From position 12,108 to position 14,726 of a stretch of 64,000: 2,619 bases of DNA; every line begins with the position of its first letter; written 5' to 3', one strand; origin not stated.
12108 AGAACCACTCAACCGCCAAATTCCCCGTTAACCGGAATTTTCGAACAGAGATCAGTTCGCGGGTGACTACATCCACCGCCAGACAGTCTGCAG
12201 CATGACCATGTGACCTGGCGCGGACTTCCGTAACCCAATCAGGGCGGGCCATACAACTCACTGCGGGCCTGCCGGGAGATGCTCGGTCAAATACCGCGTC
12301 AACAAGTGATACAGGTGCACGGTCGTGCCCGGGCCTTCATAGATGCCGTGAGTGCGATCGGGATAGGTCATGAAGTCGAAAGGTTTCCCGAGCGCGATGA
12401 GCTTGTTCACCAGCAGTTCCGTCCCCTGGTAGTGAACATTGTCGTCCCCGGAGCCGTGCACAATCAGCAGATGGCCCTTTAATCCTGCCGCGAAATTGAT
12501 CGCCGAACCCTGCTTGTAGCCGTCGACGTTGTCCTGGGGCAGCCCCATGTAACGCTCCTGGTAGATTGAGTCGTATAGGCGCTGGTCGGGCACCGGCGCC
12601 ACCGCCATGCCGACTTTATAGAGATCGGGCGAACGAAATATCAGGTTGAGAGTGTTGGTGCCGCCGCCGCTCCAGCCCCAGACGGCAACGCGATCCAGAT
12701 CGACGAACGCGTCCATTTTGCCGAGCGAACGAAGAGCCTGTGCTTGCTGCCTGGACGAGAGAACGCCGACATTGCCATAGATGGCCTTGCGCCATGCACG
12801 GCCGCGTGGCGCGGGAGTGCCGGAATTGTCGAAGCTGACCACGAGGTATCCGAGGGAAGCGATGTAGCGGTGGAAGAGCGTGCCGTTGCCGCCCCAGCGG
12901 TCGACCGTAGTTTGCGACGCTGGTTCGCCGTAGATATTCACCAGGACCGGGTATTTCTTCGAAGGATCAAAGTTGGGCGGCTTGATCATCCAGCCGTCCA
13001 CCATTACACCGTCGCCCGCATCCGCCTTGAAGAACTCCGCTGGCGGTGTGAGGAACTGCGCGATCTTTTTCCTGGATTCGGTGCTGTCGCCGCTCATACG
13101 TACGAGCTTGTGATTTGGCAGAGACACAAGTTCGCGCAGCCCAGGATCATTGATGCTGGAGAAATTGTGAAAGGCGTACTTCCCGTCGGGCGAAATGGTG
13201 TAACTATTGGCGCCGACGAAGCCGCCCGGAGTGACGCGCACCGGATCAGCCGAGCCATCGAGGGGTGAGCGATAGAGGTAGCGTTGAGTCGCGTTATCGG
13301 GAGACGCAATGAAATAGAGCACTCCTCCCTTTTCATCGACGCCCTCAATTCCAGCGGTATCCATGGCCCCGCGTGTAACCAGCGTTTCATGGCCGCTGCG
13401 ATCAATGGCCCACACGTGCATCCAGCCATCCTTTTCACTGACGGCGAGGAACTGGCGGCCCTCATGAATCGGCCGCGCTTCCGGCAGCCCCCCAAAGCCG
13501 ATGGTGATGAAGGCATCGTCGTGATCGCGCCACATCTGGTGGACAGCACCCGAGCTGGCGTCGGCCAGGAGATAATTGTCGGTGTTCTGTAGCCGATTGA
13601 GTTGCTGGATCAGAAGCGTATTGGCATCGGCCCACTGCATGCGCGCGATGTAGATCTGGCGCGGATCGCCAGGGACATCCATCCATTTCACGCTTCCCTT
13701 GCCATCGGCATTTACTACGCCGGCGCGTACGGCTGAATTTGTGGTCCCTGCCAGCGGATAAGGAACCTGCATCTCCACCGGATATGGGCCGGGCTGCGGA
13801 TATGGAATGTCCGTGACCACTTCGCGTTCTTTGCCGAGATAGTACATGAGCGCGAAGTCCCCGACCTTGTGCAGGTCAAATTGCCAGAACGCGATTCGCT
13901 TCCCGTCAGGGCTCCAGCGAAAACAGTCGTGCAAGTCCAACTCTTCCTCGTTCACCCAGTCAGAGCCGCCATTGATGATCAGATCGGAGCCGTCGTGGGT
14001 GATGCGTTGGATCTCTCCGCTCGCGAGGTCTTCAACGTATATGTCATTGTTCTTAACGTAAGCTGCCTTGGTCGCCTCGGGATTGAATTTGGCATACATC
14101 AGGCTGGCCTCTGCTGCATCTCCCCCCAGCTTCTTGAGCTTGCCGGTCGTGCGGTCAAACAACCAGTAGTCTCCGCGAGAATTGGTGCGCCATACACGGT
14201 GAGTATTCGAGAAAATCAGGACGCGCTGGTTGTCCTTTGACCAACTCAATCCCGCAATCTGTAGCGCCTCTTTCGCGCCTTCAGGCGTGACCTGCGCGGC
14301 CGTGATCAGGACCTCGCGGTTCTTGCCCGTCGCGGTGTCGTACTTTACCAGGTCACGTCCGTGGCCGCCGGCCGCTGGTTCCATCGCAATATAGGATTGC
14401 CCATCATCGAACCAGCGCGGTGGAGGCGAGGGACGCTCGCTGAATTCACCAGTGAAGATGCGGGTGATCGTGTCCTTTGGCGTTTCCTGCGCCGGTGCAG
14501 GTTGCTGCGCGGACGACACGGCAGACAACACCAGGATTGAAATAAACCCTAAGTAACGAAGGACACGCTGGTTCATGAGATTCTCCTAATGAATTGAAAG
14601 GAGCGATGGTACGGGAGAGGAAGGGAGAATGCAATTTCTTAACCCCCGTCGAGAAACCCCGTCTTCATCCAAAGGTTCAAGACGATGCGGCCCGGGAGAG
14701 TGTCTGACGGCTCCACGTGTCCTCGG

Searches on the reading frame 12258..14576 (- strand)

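Call 44: search_protein_families(library=pfam, proteins=[window:12258-14576:-], max_evalue=0.001)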
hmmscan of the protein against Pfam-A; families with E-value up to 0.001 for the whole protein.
window:12258-14576:- (772 aa): 3 families
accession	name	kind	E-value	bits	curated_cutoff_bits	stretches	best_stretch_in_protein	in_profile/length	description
PF00930.27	DPPIV_N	-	1e-78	265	22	1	113-478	1-353/354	Dipeptidyl peptidase IV (DPP IV) N-terminal region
PF00326.27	Peptidase_S9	-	6.3e-41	140.6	22.6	1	571-767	9-210/213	Prolyl oligopeptidase family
PF07676.18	PD40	-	5.9e-05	23.3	20.9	0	218-230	13-25/38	WD40-like Beta Propeller Repeat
